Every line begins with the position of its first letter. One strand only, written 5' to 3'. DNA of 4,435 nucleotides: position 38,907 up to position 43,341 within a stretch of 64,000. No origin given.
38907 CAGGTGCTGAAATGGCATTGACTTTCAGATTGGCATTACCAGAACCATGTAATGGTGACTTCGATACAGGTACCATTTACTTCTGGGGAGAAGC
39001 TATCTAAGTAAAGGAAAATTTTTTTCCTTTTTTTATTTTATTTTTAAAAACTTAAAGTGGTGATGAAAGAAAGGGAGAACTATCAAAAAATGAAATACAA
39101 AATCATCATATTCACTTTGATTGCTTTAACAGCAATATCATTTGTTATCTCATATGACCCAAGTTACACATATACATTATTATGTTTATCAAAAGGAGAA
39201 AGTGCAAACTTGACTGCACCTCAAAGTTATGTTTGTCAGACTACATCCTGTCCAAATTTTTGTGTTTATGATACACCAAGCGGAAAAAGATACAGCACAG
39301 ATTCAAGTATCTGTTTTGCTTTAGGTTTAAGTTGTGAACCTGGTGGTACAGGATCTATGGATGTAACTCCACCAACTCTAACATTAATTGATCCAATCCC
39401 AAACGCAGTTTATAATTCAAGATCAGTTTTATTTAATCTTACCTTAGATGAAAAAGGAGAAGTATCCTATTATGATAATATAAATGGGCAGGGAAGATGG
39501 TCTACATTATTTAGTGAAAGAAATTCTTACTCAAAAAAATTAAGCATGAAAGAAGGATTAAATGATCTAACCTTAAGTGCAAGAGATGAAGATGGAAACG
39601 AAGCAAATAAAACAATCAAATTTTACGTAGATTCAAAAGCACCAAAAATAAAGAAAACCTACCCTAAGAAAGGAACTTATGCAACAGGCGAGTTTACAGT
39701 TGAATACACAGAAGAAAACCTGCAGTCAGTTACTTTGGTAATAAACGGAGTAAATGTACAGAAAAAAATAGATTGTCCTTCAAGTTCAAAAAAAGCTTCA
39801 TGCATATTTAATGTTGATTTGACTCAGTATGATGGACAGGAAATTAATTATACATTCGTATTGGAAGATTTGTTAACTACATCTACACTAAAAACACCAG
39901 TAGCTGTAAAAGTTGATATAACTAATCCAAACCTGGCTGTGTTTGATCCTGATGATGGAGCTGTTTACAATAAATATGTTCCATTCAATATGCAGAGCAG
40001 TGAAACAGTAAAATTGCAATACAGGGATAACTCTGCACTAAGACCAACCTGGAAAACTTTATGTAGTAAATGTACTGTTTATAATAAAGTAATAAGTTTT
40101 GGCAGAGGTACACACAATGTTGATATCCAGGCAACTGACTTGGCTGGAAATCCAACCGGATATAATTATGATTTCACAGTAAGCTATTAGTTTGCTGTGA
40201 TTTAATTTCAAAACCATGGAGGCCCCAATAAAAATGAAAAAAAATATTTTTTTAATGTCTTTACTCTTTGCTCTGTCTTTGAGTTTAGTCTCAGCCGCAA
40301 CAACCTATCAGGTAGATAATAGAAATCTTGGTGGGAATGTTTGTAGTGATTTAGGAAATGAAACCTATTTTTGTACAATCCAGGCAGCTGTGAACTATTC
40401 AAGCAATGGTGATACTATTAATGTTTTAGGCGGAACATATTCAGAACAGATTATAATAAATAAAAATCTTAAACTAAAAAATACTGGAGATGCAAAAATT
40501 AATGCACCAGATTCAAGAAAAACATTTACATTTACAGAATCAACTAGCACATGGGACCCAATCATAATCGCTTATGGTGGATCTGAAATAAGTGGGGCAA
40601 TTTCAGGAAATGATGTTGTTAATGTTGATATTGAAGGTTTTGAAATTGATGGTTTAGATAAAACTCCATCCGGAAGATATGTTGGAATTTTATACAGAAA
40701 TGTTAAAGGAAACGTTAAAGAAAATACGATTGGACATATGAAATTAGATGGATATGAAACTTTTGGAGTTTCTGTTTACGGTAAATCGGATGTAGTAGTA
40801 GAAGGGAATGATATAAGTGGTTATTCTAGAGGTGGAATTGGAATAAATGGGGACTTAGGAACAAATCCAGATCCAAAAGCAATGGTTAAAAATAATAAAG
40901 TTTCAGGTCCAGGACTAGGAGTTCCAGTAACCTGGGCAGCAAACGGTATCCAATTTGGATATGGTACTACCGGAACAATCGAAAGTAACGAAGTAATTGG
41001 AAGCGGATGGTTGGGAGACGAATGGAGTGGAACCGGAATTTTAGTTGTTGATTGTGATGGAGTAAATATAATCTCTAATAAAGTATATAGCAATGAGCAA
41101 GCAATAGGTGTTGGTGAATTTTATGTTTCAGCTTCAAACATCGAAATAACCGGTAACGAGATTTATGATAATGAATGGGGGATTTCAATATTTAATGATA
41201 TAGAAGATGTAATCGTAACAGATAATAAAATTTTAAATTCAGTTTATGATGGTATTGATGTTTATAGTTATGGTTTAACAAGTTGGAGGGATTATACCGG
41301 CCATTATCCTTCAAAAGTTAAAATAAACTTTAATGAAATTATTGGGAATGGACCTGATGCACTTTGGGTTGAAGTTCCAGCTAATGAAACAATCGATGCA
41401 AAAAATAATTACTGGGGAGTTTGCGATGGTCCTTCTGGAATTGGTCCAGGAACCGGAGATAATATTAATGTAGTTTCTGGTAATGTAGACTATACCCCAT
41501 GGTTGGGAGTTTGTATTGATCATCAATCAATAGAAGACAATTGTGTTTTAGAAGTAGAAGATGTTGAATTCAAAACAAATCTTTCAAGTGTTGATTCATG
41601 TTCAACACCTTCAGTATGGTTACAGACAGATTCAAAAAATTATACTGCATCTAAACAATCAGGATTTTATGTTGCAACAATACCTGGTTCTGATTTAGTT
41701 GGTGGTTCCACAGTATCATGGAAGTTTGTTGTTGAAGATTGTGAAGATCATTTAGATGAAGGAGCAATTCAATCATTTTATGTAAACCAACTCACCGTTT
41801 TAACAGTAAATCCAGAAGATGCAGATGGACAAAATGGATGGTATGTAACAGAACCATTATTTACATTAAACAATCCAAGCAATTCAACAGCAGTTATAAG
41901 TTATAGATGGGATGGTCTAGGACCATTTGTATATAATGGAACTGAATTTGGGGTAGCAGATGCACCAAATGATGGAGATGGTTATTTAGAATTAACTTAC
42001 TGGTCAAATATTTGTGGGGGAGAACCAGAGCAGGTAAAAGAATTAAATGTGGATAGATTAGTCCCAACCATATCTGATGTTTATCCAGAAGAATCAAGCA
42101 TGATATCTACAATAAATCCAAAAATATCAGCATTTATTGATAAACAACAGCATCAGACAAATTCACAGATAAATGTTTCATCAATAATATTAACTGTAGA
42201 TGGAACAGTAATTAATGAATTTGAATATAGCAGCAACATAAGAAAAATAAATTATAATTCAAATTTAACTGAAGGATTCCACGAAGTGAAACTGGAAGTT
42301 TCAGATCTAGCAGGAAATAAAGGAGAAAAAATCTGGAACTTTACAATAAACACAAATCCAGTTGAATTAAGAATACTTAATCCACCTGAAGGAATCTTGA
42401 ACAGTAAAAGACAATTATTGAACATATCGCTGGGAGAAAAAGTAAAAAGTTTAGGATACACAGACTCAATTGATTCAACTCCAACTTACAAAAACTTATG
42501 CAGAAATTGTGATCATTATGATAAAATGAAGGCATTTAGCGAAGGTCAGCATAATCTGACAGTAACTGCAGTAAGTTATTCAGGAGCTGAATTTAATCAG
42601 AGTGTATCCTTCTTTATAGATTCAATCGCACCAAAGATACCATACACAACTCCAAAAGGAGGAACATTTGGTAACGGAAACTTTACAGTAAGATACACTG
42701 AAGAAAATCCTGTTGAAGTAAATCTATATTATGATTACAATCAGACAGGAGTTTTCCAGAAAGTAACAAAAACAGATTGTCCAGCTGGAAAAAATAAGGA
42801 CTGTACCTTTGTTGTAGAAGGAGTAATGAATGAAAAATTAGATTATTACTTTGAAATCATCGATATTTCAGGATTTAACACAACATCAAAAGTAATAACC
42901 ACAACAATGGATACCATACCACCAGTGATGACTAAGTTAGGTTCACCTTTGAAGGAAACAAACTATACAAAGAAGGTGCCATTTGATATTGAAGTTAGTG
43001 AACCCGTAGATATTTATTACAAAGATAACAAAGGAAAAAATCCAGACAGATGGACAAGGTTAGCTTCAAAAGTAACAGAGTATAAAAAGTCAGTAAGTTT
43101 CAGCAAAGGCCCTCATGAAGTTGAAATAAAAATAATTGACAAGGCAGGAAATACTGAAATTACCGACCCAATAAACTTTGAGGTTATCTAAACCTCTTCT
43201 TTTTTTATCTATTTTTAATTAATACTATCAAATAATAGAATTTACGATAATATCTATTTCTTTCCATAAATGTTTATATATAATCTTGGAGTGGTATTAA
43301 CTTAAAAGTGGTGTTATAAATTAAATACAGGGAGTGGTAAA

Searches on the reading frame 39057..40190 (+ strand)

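Call 30: search_protein_families(library=pfam, max_evalue=0.001, proteins=[window:39057-40190:+])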
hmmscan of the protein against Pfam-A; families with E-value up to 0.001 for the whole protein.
window:39057-40190:+ (377 aa): 2 families
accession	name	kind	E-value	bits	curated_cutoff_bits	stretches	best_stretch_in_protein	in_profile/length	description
PF09136.16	Glucodextran_B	-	2.4e-06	27.8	27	1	155-191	45-81/83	Glucodextranase, domain B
PF19077.6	Big_13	-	1.4e-05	25.9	27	0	142-192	47-101/102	Bacterial Ig-like domain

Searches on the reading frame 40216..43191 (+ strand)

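Call 8: search_protein_families(library=pfam, max_evalue=0.001, proteins=[window:40216-43191:+])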
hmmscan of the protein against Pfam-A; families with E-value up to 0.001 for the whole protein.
window:40216-43191:+ (991 aa): 3 families
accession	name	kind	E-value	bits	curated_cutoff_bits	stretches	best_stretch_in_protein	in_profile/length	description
PF13229.12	Beta_helix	-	4.5e-19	69.1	25.9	2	157-339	2-158/158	Right handed beta helix region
PF19077.6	Big_13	-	3.4e-09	37.5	27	0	653-713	39-102/102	Bacterial Ig-like domain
PF05048.19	NosD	-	3.3e-06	27.1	23.6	1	149-345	14-175/212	Periplasmic copper-binding protein (NosD)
